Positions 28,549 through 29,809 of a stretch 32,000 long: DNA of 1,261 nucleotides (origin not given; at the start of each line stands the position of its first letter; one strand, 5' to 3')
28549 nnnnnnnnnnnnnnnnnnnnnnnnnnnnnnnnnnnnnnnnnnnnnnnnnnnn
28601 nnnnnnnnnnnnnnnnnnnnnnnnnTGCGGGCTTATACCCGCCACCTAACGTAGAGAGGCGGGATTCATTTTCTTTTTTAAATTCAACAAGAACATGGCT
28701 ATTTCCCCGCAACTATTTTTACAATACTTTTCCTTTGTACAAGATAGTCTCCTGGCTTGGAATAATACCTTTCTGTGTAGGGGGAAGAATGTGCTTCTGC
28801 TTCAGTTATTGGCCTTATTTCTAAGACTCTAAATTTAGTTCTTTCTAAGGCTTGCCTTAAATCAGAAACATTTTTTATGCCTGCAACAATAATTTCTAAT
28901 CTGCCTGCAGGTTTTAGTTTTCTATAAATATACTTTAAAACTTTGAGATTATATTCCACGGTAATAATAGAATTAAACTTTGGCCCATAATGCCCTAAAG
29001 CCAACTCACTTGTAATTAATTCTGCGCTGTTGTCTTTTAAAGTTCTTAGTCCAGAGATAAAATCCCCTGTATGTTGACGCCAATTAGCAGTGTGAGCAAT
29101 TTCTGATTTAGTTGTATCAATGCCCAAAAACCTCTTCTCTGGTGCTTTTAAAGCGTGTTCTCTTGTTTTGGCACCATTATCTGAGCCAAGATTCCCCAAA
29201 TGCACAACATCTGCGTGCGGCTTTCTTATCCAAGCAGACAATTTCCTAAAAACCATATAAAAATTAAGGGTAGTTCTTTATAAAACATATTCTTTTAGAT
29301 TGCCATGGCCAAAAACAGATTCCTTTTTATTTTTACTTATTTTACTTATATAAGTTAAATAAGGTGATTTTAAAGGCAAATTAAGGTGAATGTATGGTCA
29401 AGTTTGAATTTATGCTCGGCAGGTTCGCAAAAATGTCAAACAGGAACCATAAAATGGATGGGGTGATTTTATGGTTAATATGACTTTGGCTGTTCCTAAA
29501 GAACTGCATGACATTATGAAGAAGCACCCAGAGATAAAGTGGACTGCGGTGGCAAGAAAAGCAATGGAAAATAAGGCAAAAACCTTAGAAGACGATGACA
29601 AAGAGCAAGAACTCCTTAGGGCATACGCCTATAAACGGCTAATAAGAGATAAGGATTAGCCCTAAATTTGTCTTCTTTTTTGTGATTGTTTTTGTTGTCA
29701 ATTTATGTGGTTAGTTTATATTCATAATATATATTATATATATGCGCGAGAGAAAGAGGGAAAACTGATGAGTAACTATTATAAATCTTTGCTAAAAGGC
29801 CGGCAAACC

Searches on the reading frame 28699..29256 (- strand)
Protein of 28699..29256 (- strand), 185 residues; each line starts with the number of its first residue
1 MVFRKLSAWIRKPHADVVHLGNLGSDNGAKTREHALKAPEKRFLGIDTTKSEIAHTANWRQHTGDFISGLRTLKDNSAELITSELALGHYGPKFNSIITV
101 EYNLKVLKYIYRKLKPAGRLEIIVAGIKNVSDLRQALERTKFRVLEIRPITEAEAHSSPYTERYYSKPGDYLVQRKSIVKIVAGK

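Call 13: search_protein_families(library=pfam, max_evalue=0.001, proteins=[window:28699-29256:-])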
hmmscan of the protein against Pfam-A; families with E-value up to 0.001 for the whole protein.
window:28699-29256:- (185 aa): 0 families

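Call 16: find_encoding_contigs(protein=window:28699-29256:-, flank=10000, max_places=10)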
Protein window:28699-29256:- (185 aa): 1 contig read that carries it; 1 place shown.
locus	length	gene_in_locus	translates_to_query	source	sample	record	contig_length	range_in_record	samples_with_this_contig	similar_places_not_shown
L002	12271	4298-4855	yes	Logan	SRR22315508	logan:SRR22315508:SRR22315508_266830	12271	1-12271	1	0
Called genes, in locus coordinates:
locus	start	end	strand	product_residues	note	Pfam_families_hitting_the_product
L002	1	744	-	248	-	?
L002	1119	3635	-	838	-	-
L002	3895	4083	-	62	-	PF26688:RHH_12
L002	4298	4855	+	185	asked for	-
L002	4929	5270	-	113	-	-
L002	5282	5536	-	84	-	PF14947:HTH_45 (weak)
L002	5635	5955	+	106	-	PF13248:Zn_ribbon_3 (weak), PF13240:Zn_Ribbon_1 (weak), PF05154:TM2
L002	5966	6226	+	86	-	-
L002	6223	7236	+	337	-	-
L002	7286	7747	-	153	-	-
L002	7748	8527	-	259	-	-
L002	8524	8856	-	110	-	-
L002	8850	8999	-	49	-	-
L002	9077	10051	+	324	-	-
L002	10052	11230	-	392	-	PF00589:Phage_integrase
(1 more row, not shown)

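Call 17: search_protein_families(library=ncbifam, max_evalue=0.01, proteins=[window:28699-29256:-])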
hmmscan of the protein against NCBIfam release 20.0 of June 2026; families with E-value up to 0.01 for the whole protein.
window:28699-29256:- (185 aa): 0 families

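Call 65: search_protein_families(library=padloc, max_evalue=0.01, proteins=[window:28699-29256:-])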
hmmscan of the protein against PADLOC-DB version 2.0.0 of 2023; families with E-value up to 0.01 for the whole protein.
window:28699-29256:- (185 aa): 0 families

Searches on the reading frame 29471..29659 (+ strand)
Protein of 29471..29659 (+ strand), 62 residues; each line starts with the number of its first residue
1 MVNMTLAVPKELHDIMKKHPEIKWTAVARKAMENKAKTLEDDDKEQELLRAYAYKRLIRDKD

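Call 112: find_encoding_contigs(protein=window:29471-29659:+, flank=8000, max_places=10)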
Protein window:29471-29659:+ (62 aa): no gene with exactly this product is on record in the collection.
